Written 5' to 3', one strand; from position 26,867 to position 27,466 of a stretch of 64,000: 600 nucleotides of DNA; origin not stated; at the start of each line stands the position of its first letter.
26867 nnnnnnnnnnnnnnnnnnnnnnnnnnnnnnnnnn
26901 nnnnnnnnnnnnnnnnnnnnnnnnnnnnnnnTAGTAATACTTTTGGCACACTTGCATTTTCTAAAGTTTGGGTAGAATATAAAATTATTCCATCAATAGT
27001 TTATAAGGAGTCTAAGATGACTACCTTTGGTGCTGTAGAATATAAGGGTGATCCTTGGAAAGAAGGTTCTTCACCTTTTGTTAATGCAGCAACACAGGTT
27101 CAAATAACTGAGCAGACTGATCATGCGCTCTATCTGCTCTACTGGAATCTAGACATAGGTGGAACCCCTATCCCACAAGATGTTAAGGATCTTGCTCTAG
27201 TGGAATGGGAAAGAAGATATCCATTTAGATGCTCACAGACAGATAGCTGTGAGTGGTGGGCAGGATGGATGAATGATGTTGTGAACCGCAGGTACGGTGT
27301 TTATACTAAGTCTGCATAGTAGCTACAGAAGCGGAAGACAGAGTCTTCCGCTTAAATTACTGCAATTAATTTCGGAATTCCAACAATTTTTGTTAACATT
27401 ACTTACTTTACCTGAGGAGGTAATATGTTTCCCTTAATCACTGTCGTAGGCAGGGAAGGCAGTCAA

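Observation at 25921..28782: Ligase-associated DNA-damage-response operon reduced to exonuclease and PdeM and split by three moron-like genes; PdeM lacks a canonical start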

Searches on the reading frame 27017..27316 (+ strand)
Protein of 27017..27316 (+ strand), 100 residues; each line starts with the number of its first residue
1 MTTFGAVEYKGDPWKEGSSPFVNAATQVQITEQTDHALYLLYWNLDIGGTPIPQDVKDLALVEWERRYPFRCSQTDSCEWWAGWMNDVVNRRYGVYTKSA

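Call 7: search_protein_families(library=ncbifam, proteins=[window:27017-27316:+], max_evalue=0.01)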
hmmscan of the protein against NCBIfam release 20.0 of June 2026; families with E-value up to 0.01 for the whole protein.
window:27017-27316:+ (100 aa): 0 families

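Call 8: search_protein_families(library=pfam, proteins=[window:27017-27316:+], max_evalue=0.1)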
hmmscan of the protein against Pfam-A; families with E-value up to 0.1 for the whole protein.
window:27017-27316:+ (100 aa): 0 families

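Call 16: search_protein_families(library=phrogs, proteins=[window:27017-27316:+], max_evalue=1)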
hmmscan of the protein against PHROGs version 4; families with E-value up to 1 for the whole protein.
window:27017-27316:+ (100 aa): 1 family
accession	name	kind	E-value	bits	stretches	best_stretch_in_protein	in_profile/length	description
phrog_8684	-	unknown function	0.12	13.3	1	65-93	2-30/164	-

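Call 17: search_protein_families(library=padloc, proteins=[window:27017-27316:+], max_evalue=1)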
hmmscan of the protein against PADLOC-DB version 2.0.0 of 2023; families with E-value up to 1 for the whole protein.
window:27017-27316:+ (100 aa): 0 families

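Call 38: find_homologous_proteins(query=A3, max_evalue=0.01)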
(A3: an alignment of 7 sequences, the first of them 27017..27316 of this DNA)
Query A3 (7 sequences) (100 aa, profile of the alignment): 10 proteins with E <= 0.01 among 1042 candidates.
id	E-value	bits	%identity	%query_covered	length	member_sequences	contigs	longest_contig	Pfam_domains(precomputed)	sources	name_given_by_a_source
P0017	7.0e-38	146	62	99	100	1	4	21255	-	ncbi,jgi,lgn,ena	-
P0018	2.9e-37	144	88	100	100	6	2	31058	-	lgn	-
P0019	3.5e-36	141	61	99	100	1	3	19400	-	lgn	-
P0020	7.3e-34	133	62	99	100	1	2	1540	-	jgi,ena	-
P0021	5.3e-33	131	39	93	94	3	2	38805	-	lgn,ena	-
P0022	1.2e-25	107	47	45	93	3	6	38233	-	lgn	-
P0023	1.3e-24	104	32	66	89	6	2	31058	-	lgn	-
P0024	1.8e-22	97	30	79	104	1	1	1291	-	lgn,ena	-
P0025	3.4e-22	96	38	40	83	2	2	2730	-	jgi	-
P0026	3.4e-20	90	35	60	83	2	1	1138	-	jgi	-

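Call 40: find_encoding_contigs(protein=P0021, flank=8000, max_places=3)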
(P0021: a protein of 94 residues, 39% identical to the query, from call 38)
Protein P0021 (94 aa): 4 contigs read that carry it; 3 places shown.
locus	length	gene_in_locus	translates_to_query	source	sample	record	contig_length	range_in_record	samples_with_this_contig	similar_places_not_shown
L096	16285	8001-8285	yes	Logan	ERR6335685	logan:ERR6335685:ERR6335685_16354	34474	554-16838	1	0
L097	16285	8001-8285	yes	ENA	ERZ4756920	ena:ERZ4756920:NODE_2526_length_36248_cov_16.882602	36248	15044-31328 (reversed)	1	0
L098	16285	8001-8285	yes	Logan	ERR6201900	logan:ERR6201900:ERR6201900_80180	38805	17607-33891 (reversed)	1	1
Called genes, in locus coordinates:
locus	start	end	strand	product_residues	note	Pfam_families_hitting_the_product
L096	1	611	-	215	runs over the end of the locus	PF22570:LiaF-TM, PF18917:LiaI-LiaF-like_TM1, PF09922:LiaF-like_C (weak)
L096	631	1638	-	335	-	PF18917:LiaI-LiaF-like_TM1 (weak), PF13349:DUF4097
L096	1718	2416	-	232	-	-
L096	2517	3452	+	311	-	PF02492:cobW, PF07683:CobW_C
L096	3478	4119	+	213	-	PF09335:VTT_dom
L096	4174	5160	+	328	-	-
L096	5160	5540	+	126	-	PF04851:ResIII, PF00270:DEAD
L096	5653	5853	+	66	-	-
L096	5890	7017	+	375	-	PF00271:Helicase_C, PF19306:WHD_Lhr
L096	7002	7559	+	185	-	PF08494:DEAD_assoc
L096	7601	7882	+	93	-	-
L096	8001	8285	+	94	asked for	-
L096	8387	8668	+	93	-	-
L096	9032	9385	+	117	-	-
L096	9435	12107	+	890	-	PF00690:Cation_ATPase_N, PF00122:E1-E2_ATPase, PF13246:Cation_ATPase, PF00702:Hydrolase, PF12710:HAD (faint), PF00689:Cation_ATPase_C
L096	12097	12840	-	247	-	-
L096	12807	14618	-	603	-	PF08486:SpoIID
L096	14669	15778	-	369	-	PF03441:FAD_binding_7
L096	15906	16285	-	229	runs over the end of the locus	PF18916:Lycopene_cyc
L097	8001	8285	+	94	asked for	-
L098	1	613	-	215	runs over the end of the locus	PF22570:LiaF-TM, PF18917:LiaI-LiaF-like_TM1, PF09922:LiaF-like_C (weak)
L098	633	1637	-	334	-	PF18917:LiaI-LiaF-like_TM1 (weak), PF13349:DUF4097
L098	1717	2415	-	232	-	-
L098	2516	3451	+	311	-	PF02492:cobW, PF07683:CobW_C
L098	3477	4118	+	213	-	PF09335:VTT_dom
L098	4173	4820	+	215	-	-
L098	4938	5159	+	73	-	-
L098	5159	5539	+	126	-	PF04851:ResIII, PF00270:DEAD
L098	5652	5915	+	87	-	-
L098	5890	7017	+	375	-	PF00271:Helicase_C, PF19306:WHD_Lhr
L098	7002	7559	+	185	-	PF08494:DEAD_assoc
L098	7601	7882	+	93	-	-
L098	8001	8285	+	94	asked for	-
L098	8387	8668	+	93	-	-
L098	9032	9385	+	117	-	-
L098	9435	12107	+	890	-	PF00690:Cation_ATPase_N, PF00122:E1-E2_ATPase, PF13246:Cation_ATPase, PF00702:Hydrolase, PF12710:HAD (faint), PF00689:Cation_ATPase_C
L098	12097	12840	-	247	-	-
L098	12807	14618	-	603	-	PF08486:SpoIID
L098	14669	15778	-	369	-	PF03441:FAD_binding_7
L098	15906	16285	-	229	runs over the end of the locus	PF18916:Lycopene_cyc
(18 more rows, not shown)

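Call 54: predict_structure(alignment_id=A5)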
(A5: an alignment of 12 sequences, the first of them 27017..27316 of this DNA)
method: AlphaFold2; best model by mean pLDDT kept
length: 100 residues; sequences in the alignment: 12
mean_pLDDT: 84.0   pTM: 0.76
mean pLDDT of the five models: 84.0, 83.2, 82.6, 82.4, 82.1
residues with pLDDT >= 90: 53; 70-90: 28; 50-70: 16; < 50: 3
segments of 3 or more residues with pLDDT < 50: 98-100
pLDDT, mean of each block of 10 residues (from residue 1): 89 78 95 93 94 95 87 62 86 60
secondary structure, 60 per line:
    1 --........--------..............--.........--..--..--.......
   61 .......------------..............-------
elements in order: E3-10 E19-29 H35-43 H54-67 H80-93

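Call 70: search_dna_similar(query=window:27017-27316:+, collection=phages, mode=protein, max_evalue=1)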
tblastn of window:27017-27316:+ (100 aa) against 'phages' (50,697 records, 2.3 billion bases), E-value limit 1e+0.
No match.

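Call 75: search_protein_representatives(alignment_id=A5)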
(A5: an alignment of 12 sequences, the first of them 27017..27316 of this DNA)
Query: 12 sequences, 93 profile positions. Proteins with E-value up to 0.001 (for the whole library): 46; up to 1e-10: 12; up to 1e-30: 2. The best 46 are listed.
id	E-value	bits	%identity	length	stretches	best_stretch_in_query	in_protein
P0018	1.2e-37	143.7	-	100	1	1-92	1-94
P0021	4.5e-31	122.7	-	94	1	1-92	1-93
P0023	3.5e-30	119.8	-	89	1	3-91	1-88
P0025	3.9e-27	110.1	-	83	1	9-92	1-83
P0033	3.6e-20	87.7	-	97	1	1-92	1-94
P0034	7.0e-18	80.4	-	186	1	4-90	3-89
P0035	2.8e-17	78.5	-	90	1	3-91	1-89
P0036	4.5e-17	77.8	-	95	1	3-90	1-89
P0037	5.8e-17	77.5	-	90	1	3-91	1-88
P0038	3.2e-16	75.1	-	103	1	18-89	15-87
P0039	1.0e-13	67.1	-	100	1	3-84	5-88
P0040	2.8e-12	62.5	-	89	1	1-87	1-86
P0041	1.5e-10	56.9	-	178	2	1-90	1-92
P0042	1.5e-10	56.9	-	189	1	9-90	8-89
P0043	1.8e-10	56.6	-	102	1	4-87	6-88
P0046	3.8e-09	52.4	-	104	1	3-91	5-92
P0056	1.1e-05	41.3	-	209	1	30-89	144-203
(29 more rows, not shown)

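Call 78: find_related_loci(query=A8, collection=viral_contigs, flank=6000)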
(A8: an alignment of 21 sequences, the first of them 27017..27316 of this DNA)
Query A8 (100 aa) in viral_contigs; peptide patterns used: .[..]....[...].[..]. (x = any residue, [..] = any of these).
26 stretches matched a pattern, but none encodes a relative of the query by tblastn (E <= 1e-3).

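Call 81: find_related_loci(query=A5, collection=metagenome_contigs, flank=6000)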
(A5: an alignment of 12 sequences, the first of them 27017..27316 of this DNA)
Query A5 (100 aa) in metagenome_contigs; peptide patterns used: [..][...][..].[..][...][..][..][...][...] (x = any residue, [..] = any of these).
314 stretches matched a pattern, but none encodes a relative of the query by tblastn (E <= 1e-3).

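Call 82: list_cluster_members(proteins=[P0033, P0034, P0035, P0036, P0038, P0039, P0041, P0042, P0046, P0056])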
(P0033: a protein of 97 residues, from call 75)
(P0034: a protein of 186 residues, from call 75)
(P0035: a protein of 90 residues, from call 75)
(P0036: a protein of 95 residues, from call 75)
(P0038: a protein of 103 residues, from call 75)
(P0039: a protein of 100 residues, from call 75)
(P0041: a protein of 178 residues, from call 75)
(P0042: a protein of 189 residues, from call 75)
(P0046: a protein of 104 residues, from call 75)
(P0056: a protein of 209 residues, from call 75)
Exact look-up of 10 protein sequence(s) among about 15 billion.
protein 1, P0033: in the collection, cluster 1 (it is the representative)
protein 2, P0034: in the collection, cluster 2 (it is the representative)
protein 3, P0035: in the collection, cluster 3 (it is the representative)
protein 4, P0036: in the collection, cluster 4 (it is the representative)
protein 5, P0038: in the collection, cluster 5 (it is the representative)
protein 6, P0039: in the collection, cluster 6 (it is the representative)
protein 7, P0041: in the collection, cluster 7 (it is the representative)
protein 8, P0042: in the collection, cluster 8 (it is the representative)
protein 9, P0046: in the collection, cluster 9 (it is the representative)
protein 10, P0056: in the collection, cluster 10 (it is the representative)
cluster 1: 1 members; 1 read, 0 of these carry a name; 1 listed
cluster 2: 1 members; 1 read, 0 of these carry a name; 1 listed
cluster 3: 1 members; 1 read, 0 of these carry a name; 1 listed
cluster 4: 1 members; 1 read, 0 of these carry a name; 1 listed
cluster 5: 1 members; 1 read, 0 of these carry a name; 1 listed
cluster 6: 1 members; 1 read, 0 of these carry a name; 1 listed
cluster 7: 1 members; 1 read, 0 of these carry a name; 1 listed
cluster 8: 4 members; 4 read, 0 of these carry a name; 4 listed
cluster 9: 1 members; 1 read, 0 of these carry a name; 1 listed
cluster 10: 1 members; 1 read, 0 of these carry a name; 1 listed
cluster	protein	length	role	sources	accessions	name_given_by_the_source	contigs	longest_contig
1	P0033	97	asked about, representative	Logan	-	-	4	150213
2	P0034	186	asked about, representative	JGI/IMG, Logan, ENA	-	-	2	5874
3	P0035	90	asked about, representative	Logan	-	-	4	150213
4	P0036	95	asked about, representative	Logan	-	-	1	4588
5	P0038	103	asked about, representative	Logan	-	-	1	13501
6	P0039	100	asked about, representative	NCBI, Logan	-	-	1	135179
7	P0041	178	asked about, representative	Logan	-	-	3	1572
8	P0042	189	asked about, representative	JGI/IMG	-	-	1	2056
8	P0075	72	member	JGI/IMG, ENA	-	-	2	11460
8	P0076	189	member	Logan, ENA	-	-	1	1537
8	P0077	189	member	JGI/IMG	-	-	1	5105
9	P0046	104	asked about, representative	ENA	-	-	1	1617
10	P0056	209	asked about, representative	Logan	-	-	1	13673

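Call 84: find_encoding_contigs(protein=P0039, flank=8000, max_places=2)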
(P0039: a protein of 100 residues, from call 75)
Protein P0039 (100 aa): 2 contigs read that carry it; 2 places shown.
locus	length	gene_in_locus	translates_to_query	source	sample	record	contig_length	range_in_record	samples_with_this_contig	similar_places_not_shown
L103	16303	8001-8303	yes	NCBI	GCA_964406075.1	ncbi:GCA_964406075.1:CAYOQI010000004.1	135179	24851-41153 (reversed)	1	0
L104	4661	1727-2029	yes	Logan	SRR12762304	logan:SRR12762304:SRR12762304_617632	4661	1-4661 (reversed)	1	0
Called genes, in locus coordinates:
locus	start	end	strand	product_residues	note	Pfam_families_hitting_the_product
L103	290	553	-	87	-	-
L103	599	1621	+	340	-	PF00730:HhH-GPD, PF00633:HHH (weak)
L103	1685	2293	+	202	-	PF00081:Sod_Fe_N, PF02777:Sod_Fe_C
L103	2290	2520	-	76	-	-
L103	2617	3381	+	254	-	PF01996:F420_ligase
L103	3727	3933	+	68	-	PF00471:Ribosomal_L33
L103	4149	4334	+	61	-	-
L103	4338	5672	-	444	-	PF22053:DUF6938 (weak)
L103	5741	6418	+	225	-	PF13384:HTH_23 (weak)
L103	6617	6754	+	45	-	-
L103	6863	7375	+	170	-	PF00293:NUDIX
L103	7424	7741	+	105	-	PF04993:TfoX_N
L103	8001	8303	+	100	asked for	-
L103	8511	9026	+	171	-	-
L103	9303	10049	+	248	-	PF10647:Gmad1 (weak)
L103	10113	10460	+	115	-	-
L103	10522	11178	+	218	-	-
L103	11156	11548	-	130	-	-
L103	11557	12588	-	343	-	-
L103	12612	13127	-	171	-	PF01050:MannoseP_isomer (weak)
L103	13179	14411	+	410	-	PF07690:MFS_1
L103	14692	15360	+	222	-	PF26550:Tricorn_2nd (faint)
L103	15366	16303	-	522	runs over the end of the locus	-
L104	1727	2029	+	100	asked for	-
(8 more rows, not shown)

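Call 85: find_encoding_contigs(protein=P0038, flank=7000, max_places=2)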
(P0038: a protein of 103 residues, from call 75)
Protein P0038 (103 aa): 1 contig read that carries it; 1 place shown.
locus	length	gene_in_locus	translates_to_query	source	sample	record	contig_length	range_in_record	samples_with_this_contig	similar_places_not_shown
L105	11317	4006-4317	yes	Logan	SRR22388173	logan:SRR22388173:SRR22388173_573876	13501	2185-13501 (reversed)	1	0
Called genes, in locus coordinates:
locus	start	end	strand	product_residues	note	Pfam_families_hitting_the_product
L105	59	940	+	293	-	PF03690:MYG1_exonuc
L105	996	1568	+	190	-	-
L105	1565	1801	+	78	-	-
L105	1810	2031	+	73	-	-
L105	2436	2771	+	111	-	-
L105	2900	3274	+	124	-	-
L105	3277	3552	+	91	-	-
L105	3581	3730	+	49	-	-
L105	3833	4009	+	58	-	-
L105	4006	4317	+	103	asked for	-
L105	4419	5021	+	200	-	-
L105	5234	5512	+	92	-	-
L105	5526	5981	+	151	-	-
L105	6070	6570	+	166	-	-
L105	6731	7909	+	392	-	-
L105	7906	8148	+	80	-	-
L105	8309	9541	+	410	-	-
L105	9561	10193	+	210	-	-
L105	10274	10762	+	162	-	-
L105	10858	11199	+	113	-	-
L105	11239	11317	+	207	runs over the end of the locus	PF00929:RNase_T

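Call 86: find_encoding_contigs(protein=P0056, flank=7000, max_places=2)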
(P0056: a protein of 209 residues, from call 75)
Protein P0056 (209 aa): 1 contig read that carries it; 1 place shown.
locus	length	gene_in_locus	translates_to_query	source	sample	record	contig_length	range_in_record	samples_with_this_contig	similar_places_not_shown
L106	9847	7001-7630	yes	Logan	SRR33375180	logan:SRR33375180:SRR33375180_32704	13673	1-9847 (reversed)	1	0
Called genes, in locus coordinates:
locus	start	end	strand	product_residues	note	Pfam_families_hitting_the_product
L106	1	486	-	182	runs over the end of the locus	PF10502:Peptidase_S26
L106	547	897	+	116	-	-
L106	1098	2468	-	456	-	-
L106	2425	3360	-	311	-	-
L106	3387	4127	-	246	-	-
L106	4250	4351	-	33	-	-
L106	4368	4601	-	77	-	-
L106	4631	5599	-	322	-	-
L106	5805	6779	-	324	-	-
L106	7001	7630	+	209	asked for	-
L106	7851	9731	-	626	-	PF13646:HEAT_2 (faint)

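Call 87: search_protein_families(library=phrogs, proteins=[L105:59-937:+, L105:996-1565:+, L105:4419-5018:+, L105:5526-5978:+, L105:6070-6567:+, L105:6731-7906:+, L105:8309-9538:+, L105:9561-10190:+, L105:10274-10759:+, L105:2900-3271:+], max_evalue=0.001)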
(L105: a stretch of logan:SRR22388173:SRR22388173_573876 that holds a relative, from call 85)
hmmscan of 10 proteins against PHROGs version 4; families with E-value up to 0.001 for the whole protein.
L105:59-937:+ (293 aa): 0 families

L105:996-1565:+ (190 aa): 0 families

L105:4419-5018:+ (200 aa): 0 families

L105:5526-5978:+ (151 aa): 0 families

L105:6070-6567:+ (166 aa): 0 families

L105:6731-7906:+ (392 aa): 0 families

L105:8309-9538:+ (410 aa): 0 families

L105:9561-10190:+ (210 aa): 3 families
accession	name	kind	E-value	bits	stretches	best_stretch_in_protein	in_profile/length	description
phrog_7413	-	unknown function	1.2e-09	39.4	1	12-93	7-92/156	-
phrog_21654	-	unknown function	4.8e-07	31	1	35-87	43-97/171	-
phrog_11112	-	unknown function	1.2e-05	26.2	1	34-89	29-87/165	-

L105:10274-10759:+ (162 aa): 0 families

L105:2900-3271:+ (124 aa): 0 families

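Call 99: fold_search(model_id=the predicted structure, library=viral)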
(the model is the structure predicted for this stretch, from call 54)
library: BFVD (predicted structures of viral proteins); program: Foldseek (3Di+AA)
matches with E <= 10: 126; with E <= 0.001: 0
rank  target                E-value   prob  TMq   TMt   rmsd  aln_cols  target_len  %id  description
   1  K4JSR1                9.4e-01  0.06  0.20  0.17  12.6       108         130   12  Uncharacterized protein [Caulobacter phage CcrColossus]
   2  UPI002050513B         1.3e+00  0.20  0.32  0.50   5.8        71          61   10  (no name look-up for this kind of identifier)
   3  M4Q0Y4                1.3e+00  0.03  0.18  0.12  16.3       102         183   10  (no name in the UniProt tables at hand)
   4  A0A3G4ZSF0            1.6e+00  0.08  0.25  0.26   9.5        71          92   10  Peptidase S54 rhomboid domain-containing protein [Edafosvirus sp.]
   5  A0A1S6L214            1.6e+00  0.07  0.27  0.17  12.6       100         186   17  (no name in the UniProt tables at hand)
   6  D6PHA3                1.9e+00  0.03  0.18  0.10  14.5        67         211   18  (no name in the UniProt tables at hand)
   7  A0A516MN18            2.0e+00  0.10  0.26  0.34   9.8        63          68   14  (no name in the UniProt tables at hand)
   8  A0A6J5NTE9            2.0e+00  0.07  0.22  0.25  10.6        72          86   14  Uncharacterized protein [uncultured Caudovirales phage]
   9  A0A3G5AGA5            2.1e+00  0.08  0.25  0.12   9.8        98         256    8  Uncharacterized protein [Solumvirus sp.]
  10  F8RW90                2.3e+00  0.02  0.18  0.16  14.5       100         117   11  (no name in the UniProt tables at hand)
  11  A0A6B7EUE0            2.4e+00  0.03  0.20  0.15  12.4        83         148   10  (no name in the UniProt tables at hand)
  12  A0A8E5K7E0            2.4e+00  0.03  0.20  0.18  13.3       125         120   12  (no name in the UniProt tables at hand)
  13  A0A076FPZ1            2.4e+00  0.02  0.18  0.15  20.5       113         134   10  Polyprotein (Fragment) [Pasivirus A1]
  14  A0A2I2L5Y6            2.6e+00  0.03  0.22  0.08  10.5       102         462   11  Uncharacterized protein (Fragment) [Orpheovirus IHUMI-LCC2]
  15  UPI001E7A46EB         2.7e+00  0.02  0.17  0.11  12.7       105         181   13  (no name look-up for this kind of identifier)
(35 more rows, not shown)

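Call 110: find_related_loci(query=P0034, collection=metagenome_contigs, flank=8000)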
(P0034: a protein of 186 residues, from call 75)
Query P0034 (186 aa) in metagenome_contigs; peptide patterns used: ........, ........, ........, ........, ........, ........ (x = any residue, [..] = any of these).
79 stretches matched a pattern, but none encodes a relative of the query by tblastn (E <= 1e-3).
